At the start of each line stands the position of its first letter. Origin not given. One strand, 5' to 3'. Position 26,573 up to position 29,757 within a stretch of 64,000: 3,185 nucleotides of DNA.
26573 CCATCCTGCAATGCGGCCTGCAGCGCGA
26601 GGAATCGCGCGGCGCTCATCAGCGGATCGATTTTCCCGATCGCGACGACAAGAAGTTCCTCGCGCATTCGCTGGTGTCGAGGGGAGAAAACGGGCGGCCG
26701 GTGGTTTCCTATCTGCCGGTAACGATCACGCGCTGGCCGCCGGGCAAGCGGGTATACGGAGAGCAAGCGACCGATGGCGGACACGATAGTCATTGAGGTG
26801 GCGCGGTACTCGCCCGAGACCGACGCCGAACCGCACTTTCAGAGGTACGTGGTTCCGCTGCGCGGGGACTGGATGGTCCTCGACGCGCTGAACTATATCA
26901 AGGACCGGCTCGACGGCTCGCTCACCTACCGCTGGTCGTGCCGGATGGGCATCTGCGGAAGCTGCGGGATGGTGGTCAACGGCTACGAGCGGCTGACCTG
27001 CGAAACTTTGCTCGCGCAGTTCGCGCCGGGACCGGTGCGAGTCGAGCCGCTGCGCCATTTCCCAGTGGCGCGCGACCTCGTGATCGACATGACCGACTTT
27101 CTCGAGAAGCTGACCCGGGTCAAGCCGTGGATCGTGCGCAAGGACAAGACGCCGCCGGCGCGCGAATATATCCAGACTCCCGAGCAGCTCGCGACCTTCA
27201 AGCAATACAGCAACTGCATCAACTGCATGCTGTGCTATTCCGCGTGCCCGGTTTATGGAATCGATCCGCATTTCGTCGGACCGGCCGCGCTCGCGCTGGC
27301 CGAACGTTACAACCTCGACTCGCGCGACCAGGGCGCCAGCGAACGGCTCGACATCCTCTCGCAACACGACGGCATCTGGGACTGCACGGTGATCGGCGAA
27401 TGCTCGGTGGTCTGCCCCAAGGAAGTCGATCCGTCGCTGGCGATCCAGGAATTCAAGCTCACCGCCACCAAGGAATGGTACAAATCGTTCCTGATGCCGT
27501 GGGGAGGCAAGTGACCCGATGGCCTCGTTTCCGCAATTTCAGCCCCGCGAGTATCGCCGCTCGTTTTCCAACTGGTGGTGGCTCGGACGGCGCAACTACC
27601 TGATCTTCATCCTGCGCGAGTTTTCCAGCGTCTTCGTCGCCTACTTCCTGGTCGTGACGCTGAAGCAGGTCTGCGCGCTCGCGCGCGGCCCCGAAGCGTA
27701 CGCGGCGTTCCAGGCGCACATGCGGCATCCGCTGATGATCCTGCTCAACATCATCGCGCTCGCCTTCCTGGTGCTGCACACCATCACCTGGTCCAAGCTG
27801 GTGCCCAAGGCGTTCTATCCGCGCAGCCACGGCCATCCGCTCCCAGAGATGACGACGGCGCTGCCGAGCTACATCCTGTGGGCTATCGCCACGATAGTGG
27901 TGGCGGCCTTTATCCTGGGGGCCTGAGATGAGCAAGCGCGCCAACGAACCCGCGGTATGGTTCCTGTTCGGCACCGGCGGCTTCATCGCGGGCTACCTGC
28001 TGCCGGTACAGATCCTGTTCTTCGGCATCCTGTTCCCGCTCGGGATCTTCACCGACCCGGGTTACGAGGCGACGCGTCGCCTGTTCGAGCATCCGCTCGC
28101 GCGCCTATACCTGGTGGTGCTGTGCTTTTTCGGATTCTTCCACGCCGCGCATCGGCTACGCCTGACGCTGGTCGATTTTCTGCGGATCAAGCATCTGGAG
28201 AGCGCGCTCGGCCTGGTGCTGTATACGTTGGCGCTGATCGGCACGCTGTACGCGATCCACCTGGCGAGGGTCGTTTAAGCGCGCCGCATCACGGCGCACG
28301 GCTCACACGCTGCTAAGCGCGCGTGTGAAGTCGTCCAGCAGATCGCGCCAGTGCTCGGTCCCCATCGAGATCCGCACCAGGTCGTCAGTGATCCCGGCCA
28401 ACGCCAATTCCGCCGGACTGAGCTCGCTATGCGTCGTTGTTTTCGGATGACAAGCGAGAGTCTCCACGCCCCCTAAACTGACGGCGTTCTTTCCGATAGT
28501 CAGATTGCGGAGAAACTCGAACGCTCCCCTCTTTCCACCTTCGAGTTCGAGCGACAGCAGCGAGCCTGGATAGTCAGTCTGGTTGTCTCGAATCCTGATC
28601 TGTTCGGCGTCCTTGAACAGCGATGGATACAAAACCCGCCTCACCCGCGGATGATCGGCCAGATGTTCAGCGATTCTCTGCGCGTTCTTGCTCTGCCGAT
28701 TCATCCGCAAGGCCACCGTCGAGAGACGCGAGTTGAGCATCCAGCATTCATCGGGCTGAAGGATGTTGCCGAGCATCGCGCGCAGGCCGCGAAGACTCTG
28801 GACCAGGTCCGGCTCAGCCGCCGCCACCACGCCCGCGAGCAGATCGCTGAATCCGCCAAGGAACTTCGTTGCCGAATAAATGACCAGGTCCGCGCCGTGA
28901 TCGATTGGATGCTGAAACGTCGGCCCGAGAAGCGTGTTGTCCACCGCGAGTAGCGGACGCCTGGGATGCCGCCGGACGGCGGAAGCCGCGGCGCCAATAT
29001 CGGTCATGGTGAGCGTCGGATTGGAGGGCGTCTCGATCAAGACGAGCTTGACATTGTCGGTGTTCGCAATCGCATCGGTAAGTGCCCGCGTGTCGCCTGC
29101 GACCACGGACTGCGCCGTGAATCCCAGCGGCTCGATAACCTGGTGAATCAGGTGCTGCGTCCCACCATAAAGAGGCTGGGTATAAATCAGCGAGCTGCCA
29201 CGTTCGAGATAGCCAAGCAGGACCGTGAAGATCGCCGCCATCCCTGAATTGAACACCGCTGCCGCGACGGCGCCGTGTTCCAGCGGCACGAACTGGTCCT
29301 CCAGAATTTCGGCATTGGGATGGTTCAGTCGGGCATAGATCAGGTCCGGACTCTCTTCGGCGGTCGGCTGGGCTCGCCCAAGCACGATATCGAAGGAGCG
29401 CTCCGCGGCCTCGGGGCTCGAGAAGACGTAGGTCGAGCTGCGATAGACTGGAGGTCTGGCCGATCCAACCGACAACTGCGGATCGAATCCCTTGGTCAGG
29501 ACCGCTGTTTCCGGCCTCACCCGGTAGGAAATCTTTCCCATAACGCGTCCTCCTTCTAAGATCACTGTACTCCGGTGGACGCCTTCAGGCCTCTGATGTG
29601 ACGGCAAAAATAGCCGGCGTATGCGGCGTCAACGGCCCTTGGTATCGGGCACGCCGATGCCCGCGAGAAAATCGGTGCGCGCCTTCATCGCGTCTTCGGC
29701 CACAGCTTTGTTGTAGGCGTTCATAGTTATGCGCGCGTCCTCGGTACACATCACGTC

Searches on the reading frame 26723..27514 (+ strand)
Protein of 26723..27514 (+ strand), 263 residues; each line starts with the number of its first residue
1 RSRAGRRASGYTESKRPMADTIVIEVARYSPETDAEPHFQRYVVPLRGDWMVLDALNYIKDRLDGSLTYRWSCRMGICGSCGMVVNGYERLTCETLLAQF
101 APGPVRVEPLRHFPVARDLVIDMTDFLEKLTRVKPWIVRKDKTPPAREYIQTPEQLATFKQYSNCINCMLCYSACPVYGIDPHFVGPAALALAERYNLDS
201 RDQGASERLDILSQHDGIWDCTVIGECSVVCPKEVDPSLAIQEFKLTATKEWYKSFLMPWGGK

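Call 20: search_protein_families(library=pfam, proteins=[window:26723-27514:+], max_evalue=0.001)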
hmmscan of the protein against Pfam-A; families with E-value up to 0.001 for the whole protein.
window:26723-27514:+ (263 aa): 10 families
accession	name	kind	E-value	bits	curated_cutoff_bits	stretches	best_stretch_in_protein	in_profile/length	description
PF13085.11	Fer2_3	-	2.7e-33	114.6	27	1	24-127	2-106/107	2Fe-2S iron-sulfur cluster binding domain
PF13183.11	Fer4_8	-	1.2e-12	48.6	27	1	163-235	3-68/68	4Fe-4S dicluster domain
PF13237.11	Fer4_10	-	3.1e-09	37.1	25.5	1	161-232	5-53/53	4Fe-4S dicluster domain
PF13534.11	Fer4_17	-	3.1e-08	34.5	22.2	1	164-236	1-61/61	4Fe-4S dicluster domain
PF12838.12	Fer4_7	-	9.1e-07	29.7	27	1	164-234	1-51/52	4Fe-4S dicluster domain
PF13484.11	Fer4_16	-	1.6e-05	26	30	1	164-233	1-65/66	4Fe-4S double cluster binding domain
PF13187.11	Fer4_9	-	4.8e-05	23.7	27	0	164-234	1-50/52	4Fe-4S dicluster domain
PF13746.11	Fer4_18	-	9.3e-05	23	27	0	156-177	52-73/114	4Fe-4S dicluster domain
PF00037.32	Fer4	-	0.00015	21.8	21.1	1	162-178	5-21/24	4Fe-4S binding domain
PF12837.12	Fer4_6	-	0.00059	20.1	25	1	162-178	6-22/24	4Fe-4S binding domain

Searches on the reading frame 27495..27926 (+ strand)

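Call 20: search_protein_families(library=pfam, proteins=[window:27495-27926:+], max_evalue=0.001)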
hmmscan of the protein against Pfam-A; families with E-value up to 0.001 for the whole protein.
window:27495-27926:+ (143 aa): 1 family
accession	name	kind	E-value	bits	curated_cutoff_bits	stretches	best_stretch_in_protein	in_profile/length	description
PF02300.22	Fumarate_red_C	-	9.2e-29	100.5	24.2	1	17-140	3-126/127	Fumarate reductase subunit C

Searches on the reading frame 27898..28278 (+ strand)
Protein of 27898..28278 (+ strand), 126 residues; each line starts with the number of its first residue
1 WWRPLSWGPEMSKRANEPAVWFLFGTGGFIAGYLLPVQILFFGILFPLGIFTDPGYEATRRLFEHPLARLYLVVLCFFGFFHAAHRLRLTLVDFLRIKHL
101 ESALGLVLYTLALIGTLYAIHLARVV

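Call 20: search_protein_families(library=pfam, proteins=[window:27898-28278:+], max_evalue=0.001)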
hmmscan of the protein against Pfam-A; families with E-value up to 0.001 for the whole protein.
window:27898-28278:+ (126 aa): 2 families
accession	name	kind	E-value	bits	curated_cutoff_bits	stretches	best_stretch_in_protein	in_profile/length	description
PF02313.22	Fumarate_red_D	-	2.8e-23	82.8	25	1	12-121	2-111/114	Fumarate reductase subunit D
PF01127.27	Sdh_cyt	-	6e-06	26.8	25.8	1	39-117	38-120/122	Succinate dehydrogenase/Fumarate reductase transmembrane subunit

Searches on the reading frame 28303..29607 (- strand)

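Call 49: search_protein_families(library=pfam, proteins=[window:28303-29607:-], max_evalue=0.00001)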
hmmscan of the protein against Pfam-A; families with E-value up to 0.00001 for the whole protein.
window:28303-29607:- (434 aa): 1 family
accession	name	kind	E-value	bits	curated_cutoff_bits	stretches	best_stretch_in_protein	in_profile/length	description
PF01053.26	Cys_Met_Meta_PP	-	4e-100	335.5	27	1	34-431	2-380/381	Cys/Met metabolism PLP-dependent enzyme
